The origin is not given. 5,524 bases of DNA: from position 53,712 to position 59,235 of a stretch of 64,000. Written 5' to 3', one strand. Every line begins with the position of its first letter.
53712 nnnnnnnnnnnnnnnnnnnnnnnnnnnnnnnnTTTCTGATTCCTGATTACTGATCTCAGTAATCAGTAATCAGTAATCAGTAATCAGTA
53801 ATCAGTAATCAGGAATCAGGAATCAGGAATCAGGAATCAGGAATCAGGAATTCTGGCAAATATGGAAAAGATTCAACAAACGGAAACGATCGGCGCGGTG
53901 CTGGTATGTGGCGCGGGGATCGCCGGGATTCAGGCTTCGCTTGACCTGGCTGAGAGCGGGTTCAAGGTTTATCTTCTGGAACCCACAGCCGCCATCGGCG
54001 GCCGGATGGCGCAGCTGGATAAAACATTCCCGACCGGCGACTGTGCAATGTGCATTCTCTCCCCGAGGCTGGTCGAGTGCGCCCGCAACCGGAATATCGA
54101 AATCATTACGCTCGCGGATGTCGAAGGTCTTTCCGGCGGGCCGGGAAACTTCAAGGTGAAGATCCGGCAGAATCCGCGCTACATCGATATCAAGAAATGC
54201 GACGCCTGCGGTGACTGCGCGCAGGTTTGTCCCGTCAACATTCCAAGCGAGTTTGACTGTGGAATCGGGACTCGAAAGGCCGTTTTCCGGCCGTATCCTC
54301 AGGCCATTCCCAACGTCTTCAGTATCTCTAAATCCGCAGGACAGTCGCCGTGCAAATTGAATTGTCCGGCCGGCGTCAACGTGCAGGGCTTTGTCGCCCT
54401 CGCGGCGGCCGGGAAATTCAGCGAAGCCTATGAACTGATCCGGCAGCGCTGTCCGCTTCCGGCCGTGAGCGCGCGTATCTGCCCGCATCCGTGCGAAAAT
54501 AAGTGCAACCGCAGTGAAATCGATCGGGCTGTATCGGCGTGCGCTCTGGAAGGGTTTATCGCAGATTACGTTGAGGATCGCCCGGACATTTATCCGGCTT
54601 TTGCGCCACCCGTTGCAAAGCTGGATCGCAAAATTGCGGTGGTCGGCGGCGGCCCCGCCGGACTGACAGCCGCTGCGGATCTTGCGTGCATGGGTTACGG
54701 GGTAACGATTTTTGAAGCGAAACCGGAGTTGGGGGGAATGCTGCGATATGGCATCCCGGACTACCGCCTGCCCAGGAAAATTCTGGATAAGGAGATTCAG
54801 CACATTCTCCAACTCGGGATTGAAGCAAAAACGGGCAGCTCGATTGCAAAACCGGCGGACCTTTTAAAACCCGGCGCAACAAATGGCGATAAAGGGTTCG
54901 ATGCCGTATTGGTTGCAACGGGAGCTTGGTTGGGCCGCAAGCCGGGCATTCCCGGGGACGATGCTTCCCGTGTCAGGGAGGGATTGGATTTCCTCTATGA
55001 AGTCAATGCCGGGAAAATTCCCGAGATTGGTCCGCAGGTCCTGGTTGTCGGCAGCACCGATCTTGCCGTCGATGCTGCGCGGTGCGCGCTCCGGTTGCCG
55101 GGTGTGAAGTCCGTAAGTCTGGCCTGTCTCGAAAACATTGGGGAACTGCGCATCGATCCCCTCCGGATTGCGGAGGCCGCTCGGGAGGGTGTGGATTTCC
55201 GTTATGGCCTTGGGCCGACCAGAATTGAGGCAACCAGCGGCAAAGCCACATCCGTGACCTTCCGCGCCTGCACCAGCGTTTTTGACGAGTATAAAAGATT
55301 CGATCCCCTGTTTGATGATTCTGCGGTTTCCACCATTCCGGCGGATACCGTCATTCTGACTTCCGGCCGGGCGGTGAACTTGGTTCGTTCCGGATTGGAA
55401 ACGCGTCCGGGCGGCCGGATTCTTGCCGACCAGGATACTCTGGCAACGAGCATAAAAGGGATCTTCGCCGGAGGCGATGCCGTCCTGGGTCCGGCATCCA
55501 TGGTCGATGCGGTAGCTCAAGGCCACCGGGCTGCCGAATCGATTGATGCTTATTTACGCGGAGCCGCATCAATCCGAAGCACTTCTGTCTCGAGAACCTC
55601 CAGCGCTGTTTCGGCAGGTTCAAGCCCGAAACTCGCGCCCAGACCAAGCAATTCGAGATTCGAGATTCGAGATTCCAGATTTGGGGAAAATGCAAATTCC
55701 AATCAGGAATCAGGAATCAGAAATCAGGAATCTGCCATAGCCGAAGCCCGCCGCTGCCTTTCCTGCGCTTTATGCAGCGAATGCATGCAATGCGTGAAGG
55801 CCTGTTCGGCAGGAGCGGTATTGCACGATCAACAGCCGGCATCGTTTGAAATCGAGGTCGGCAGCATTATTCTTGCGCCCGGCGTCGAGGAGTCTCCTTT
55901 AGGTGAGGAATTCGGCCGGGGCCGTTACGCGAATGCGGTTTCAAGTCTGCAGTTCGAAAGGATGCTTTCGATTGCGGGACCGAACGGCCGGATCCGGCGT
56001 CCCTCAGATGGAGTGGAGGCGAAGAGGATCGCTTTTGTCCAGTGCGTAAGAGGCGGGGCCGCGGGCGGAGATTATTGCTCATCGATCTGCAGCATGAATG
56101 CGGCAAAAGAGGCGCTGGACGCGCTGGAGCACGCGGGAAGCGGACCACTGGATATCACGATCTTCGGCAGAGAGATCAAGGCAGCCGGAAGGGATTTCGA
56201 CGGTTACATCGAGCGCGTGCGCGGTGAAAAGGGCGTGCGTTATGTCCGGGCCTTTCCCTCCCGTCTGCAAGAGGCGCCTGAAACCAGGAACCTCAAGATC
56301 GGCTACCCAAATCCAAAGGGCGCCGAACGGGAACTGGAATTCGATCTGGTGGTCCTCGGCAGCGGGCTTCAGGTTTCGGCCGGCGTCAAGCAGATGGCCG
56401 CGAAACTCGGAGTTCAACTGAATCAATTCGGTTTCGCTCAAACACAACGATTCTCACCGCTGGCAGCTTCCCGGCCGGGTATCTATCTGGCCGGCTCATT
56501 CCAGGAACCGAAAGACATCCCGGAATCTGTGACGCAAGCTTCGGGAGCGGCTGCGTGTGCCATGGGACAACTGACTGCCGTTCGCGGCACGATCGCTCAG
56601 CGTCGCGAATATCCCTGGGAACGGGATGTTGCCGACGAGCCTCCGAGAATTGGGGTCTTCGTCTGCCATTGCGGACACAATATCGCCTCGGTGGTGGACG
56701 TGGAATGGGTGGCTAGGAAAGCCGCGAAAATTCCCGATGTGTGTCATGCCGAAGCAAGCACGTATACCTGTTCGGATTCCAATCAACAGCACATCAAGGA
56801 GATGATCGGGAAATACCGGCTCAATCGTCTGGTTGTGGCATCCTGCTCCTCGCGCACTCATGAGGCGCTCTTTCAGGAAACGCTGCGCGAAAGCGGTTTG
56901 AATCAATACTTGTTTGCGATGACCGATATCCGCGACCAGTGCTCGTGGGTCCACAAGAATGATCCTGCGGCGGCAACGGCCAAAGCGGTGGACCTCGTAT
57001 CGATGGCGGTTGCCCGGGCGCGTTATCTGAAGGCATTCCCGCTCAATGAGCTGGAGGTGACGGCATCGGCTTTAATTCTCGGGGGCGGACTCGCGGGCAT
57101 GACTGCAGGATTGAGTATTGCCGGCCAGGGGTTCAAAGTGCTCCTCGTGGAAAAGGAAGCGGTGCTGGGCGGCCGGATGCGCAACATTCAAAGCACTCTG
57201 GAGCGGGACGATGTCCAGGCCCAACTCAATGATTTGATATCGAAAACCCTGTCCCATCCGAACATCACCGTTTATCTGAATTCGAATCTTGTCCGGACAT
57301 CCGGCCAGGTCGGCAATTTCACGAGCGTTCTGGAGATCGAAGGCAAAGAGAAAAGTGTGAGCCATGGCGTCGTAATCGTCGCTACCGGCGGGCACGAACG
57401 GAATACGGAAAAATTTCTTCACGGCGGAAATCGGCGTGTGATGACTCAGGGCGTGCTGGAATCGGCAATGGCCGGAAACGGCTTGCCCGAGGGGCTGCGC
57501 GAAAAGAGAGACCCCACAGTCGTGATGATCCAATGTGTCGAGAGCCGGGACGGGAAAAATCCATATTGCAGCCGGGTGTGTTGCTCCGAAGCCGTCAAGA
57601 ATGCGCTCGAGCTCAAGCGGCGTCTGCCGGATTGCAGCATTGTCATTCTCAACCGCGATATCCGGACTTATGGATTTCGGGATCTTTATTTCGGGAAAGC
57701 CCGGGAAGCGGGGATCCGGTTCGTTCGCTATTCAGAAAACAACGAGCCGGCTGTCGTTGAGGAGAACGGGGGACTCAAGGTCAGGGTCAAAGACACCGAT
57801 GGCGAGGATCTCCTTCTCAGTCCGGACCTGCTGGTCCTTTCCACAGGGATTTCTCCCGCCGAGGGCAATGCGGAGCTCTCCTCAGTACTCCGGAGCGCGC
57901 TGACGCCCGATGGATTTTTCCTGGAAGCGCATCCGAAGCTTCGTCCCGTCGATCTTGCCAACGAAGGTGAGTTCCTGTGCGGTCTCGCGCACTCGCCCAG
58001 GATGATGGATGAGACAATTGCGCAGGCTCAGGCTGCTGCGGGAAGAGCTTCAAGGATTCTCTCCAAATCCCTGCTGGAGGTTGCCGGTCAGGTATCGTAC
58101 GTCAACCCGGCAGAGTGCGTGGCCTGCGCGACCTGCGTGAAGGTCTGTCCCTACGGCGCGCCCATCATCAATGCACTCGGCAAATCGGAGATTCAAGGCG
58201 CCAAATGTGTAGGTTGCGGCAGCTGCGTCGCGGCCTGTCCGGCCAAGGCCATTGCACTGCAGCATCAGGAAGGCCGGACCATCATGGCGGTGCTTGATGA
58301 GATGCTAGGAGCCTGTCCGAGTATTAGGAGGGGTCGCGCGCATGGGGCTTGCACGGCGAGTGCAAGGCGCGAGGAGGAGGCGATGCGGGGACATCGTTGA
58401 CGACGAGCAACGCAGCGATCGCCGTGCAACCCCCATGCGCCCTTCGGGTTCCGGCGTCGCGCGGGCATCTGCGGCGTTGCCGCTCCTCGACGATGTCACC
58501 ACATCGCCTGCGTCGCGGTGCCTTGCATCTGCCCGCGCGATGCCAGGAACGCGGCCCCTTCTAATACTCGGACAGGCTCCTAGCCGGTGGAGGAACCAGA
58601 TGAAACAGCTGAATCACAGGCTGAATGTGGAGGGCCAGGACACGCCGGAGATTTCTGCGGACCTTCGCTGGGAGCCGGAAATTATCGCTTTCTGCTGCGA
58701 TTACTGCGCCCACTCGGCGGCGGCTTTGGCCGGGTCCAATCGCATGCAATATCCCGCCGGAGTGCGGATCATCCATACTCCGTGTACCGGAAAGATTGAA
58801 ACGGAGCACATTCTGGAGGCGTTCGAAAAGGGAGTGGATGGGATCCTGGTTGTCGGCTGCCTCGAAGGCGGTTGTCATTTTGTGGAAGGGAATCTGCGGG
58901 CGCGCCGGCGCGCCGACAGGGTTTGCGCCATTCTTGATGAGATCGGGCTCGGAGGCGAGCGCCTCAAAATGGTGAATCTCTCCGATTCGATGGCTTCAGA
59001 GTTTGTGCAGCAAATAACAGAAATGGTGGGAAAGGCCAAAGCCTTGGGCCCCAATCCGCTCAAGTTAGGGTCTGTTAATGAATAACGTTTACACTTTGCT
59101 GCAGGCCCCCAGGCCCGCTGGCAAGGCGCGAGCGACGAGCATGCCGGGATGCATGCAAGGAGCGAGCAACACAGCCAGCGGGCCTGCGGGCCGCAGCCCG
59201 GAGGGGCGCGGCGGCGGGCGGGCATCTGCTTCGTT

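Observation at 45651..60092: Sigma-54-driven operon pairing a second MetF/MetV/HdrA/MvhD set with split glutamate synthase (GltB) modules in place of HdrBC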

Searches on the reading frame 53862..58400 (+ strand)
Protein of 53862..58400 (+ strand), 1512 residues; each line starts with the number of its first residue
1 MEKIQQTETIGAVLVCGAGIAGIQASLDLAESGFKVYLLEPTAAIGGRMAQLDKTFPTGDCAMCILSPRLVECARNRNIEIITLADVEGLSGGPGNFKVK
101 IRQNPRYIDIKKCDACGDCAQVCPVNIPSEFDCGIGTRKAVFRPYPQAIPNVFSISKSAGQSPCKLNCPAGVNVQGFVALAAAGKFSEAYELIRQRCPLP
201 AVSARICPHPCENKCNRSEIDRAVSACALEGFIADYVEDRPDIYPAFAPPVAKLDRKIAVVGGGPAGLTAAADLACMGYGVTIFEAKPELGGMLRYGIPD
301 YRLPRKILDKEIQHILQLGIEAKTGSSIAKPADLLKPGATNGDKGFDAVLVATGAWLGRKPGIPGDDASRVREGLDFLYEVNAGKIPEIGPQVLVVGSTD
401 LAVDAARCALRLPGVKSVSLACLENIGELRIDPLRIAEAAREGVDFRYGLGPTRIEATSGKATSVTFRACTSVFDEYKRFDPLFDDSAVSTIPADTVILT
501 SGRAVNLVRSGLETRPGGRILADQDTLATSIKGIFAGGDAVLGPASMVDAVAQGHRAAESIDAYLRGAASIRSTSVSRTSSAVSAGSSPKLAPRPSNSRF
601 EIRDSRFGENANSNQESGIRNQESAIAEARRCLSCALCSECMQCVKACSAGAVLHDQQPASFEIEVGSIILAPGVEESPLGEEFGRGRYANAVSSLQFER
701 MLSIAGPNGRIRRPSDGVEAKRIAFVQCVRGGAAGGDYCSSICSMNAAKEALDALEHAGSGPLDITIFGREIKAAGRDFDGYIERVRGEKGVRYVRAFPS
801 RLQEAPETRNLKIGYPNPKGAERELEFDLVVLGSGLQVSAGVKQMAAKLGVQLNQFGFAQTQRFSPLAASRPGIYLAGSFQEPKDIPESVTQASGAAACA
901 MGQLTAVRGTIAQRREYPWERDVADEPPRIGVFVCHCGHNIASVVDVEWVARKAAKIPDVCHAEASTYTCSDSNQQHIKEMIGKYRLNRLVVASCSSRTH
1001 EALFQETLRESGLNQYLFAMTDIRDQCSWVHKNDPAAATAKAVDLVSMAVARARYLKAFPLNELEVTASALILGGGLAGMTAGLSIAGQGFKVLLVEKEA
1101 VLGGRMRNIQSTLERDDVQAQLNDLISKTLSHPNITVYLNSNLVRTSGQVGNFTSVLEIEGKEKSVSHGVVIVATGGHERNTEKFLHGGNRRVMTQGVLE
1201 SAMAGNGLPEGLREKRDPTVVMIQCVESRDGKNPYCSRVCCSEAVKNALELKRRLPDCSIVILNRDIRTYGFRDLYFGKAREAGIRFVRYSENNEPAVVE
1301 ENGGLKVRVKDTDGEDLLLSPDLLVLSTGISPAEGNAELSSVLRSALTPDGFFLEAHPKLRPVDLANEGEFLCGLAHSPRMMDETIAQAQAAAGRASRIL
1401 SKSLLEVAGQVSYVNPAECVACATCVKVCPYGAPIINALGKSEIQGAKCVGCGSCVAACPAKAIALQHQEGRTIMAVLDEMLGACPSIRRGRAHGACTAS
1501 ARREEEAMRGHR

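Call 3: search_protein_families(library=pfam, proteins=[window:53862-58400:+], max_evalue=0.01)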
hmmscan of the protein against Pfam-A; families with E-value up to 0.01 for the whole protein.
window:53862-58400:+ (1512 aa): 26 families (the best 25 are shown)
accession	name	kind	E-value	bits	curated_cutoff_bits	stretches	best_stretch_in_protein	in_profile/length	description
PF07992.20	Pyr_redox_2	-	1.7e-46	159.4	26.1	3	257-554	2-291/291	Pyridine nucleotide-disulphide oxidoreductase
PF13450.12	NAD_binding_8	-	2e-23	82.9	21.9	3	1072-1116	1-41/68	NAD(P)-binding Rossmann-like domain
PF12831.13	FAD_oxidored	-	5.8e-22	79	27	3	1071-1106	3-38/416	FAD dependent oxidoreductase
PF00037.32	Fer4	-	3.4e-15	55.6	21.1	3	1448-1464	7-23/24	4Fe-4S binding domain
PF14691.11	Fer4_20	-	4.2e-15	56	25.8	1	161-238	29-109/113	Dihydroprymidine dehydrogenase domain II, 4Fe-4S cluster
PF00890.30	FAD_binding_2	-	1.8e-12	47.6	20.4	3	1070-1105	2-37/414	FAD binding domain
PF01266.30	DAO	-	1.9e-12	47.8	27.9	2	257-292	1-37/353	FAD dependent oxidoreductase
PF01946.23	Thi4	-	1.5e-11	44.4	26.2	1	257-297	19-60/235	Thi4 family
PF01593.30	Amino_oxidase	-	1.6e-10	41.4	19.8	0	266-292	2-28/443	Flavin containing amine oxidoreductase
PF13237.11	Fer4_10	-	4.7e-10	39.7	25.5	1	1413-1460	3-53/53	4Fe-4S dicluster domain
PF03486.20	HI0933_like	-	5.6e-09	36.2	50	1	257-292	2-37/244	HI0933-like protein Rossmann domain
PF01134.28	GIDA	-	8.9e-09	35.3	22.1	0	257-287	1-31/391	Glucose inhibited division protein A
PF12837.12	Fer4_6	-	1.7e-08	34.4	25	3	1443-1464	3-24/24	4Fe-4S binding domain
PF12838.12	Fer4_7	-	2.9e-08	34.5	27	2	1448-1475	1-31/52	4Fe-4S dicluster domain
PF13738.12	Pyr_redox_3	-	3e-08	33.7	30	0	1069-1179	166-269/305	Pyridine nucleotide-disulphide oxidoreductase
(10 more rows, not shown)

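Call 25: search_protein_families(library=ncbifam, proteins=[window:53862-58400:+], max_evalue=0.001)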
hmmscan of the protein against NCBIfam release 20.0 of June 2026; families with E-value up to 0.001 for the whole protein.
window:53862-58400:+ (1512 aa): 145 families (the best 25 are shown)
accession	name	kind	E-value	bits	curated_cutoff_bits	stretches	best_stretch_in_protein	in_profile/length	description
NF040770.1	hetero_SS_HdrA2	exception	9.4e-257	854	1100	5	929-1154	1-227/777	CoB-CoM heterodisulfide reductase HdrA2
NF041778.1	hetero_SS_HdrA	equivalog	1.1e-183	612.1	1400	4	1166-1481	326-650/771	ferredoxin:CoB-CoM heterodisulfide reductase subunit HdrA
NF041891.1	hdrA_Methbact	equivalog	1.2e-182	609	1300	4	1162-1482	309-636/762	ferredoxin:CoB-CoM heterodisulfide reductase subunit HdrA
NF009410.0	PRK12771.1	subfamily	3.1e-135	451.9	516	2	161-667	47-543/566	NAD(P)-binding protein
NF009454.0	PRK12814.1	equivalog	4.3e-94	316.1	916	1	161-645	101-581/657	putative NADPH-dependent glutamate synthase small subunit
NF010590.0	PRK13984.1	equivalog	1e-85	288.1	946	1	163-567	197-608/611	putative oxidoreductase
NF009414.0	PRK12778.1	equivalog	1.4e-74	251.7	1103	1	161-566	336-750/752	bifunctional dihydroorotate dehydrogenase B NAD binding subunit/NADPH-dependent glutamate synthase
TIGR03315.1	Se_ygfK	equivalog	1e-72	245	835.3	1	162-650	445-899/1012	putative selenate reductase subunit YgfK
TIGR01316.1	gltA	equivalog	9.6e-72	242.2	471.75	1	161-565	35-449/449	NADPH-dependent glutamate synthase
NF045663.1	diclust_near_Sec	equivalog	1.1e-61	208.9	530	3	162-357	18-201/759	pyridine nucleotide-disulfide oxidoreductase/dicluster-binding protein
NF009409.0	PRK12770.1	subfamily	5.2e-58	196.8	343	1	254-570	17-355/360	putative glutamate synthase subunit beta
NF009413.0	PRK12775.1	equivalog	1.1e-57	195.6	1895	1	163-570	340-759/1006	putative trifunctional 2-polyprenylphenol hydroxylase/glutamate synthase subunit beta/ferritin domain-containing protein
TIGR01318.1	gltD_gamma_fam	subfamily_domain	1.4e-50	172.2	482.95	1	159-566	45-466/467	glutamate synthase, small subunit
NF009408.0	PRK12769.1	equivalog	8.2e-47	159.7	1003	1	160-566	232-652/659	formate-dependent uric acid utilization protein AegA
NF009415.0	PRK12779.1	equivalog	4.7e-44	150.5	1519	1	160-566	206-627/944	putative bifunctional glutamate synthase subunit beta/2-polyprenylphenol hydroxylase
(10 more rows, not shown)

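Call 42: search_solved_structures(query=window:53862-58400:+, max_evalue=1e-10)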
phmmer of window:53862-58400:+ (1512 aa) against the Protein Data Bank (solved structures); distinct sequences matched with E-value up to 1e-10: 18.
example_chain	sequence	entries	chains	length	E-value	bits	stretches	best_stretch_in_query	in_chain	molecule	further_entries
8rvu_a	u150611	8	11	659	6.3e-161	540.8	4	13-157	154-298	H(2):CoB-CoM heterodisulfide,ferredoxin reductase subunit A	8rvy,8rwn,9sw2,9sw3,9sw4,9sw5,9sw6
8rvv_A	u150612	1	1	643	1.3e-159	536.5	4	13-157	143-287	H(2):CoB-CoM heterodisulfide,ferredoxin reductase subunit A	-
5odc_A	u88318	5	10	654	3.3e-159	535.1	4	1223-1470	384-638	Heterodisulfide reductase, subunit A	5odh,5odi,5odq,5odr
9sfi_A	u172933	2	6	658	9.8e-149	500.4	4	13-157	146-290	CoB--CoM heterodisulfide reductase iron-sulfur subunit A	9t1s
7bkb_A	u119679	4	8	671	1.9e-116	393.4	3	1232-1481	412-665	CoB--CoM heterodisulfide reductase iron-sulfur subunit A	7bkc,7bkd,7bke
9bov_A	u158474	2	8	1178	2.9e-91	309.9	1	154-644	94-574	Molybdopterin oxidoreductase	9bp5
9n5u_A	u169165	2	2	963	1.3e-82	281.3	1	162-569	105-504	NfnA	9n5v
8oh5_C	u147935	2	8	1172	4.2e-76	259.7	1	159-644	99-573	Formate dehydrogenase-O, major subunit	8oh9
4ylf_B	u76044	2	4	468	4.6e-61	209.8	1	162-567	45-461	Dihydropyrimidine dehydrogenase subunit A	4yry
5vj7_A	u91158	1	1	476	6e-60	206.1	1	161-566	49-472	Oxidoreductase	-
5jca_L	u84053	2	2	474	3.2e-53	183.9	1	161-565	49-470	NADH-dependent Ferredoxin:NADP Oxidoreductase (NfnI) subunit alpha | NADH-dependent Ferredoxin:NADP Oxidoreductase subunit alpha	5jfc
2vdc_G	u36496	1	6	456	4.4e-41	143.6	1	159-569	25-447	GLUTAMATE SYNTHASE [NADPH] SMALL CHAIN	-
6s6s_G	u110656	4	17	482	5.8e-41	143.2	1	159-569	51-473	Glutamate synthase [NADPH] small chain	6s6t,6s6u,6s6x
7mfm_I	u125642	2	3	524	2.3e-32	114.7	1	168-571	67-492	Glutamate synthase (NADPH) small chain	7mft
6tjr_A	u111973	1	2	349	7.9e-25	89.8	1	1071-1397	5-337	Fumarate reductase/succinate dehydrogenase flavoprotein domain protein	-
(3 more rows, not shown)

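Call 81: search_solved_structures(query=window:53862-58400:+, max_evalue=1e-150, show_alignments=1)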
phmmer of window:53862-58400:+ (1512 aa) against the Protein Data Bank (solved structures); distinct sequences matched with E-value up to 1e-150: 3.
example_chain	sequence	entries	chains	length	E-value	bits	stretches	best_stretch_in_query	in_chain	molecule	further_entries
8rvu_a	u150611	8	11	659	6.3e-161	540.8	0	13-157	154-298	H(2):CoB-CoM heterodisulfide,ferredoxin reductase subunit A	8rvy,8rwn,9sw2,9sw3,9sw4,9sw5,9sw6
8rvv_A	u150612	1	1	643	1.3e-159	536.5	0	13-157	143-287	H(2):CoB-CoM heterodisulfide,ferredoxin reductase subunit A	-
5odc_A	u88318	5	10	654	3.3e-159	535.1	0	1223-1470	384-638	Heterodisulfide reductase, subunit A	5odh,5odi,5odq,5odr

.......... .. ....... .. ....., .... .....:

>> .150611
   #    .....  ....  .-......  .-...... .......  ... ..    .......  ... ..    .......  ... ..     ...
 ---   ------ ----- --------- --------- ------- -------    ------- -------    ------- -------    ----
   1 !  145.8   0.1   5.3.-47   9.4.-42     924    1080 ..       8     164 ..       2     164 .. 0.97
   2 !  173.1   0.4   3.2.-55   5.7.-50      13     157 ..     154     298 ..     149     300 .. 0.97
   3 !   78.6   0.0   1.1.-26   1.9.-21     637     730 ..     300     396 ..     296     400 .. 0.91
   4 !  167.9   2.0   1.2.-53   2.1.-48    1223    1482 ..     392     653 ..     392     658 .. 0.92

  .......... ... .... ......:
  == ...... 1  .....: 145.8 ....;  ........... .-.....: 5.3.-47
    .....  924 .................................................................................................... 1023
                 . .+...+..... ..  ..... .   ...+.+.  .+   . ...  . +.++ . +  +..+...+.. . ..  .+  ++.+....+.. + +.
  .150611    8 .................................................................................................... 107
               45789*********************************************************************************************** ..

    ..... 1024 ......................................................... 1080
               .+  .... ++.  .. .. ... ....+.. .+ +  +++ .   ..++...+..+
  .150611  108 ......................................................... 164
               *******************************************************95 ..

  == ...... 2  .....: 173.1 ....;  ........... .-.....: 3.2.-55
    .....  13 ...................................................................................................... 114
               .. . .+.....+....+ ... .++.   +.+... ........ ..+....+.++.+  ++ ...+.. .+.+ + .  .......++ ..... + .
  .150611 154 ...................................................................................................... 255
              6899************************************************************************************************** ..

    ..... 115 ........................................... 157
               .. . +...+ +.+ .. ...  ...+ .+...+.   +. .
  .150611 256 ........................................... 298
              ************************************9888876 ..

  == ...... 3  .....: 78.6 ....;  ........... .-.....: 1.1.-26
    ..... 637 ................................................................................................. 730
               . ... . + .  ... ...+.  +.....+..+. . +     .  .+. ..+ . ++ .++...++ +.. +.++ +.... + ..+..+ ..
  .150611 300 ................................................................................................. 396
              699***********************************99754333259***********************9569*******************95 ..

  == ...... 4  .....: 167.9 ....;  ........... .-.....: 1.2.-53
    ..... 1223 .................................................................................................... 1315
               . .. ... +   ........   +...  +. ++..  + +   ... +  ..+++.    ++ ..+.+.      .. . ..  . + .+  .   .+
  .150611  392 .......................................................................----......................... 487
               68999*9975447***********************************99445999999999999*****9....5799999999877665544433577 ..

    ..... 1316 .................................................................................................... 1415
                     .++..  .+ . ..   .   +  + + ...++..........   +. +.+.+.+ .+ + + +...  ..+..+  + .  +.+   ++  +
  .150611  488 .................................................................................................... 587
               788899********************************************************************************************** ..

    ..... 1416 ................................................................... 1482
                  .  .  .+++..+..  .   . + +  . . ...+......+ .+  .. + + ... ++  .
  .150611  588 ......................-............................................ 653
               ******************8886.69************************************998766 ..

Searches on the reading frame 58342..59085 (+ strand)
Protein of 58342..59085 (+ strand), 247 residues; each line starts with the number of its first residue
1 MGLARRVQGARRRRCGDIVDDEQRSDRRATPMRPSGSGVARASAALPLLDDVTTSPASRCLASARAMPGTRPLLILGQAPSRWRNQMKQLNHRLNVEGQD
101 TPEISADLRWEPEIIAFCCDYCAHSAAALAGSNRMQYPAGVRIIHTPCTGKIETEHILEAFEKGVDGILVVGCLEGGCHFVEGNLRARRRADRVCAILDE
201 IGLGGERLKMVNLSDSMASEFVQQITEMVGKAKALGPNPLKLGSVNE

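Call 3: search_protein_families(library=pfam, proteins=[window:58342-59085:+], max_evalue=0.01)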
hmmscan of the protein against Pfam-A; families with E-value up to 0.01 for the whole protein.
window:58342-59085:+ (247 aa): 1 family
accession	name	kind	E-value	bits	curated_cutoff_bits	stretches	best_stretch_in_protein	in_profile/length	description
PF02662.21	FlpD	-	5.2e-43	146.4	22.3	1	114-236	1-123/123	Methyl-viologen-reducing hydrogenase, delta subunit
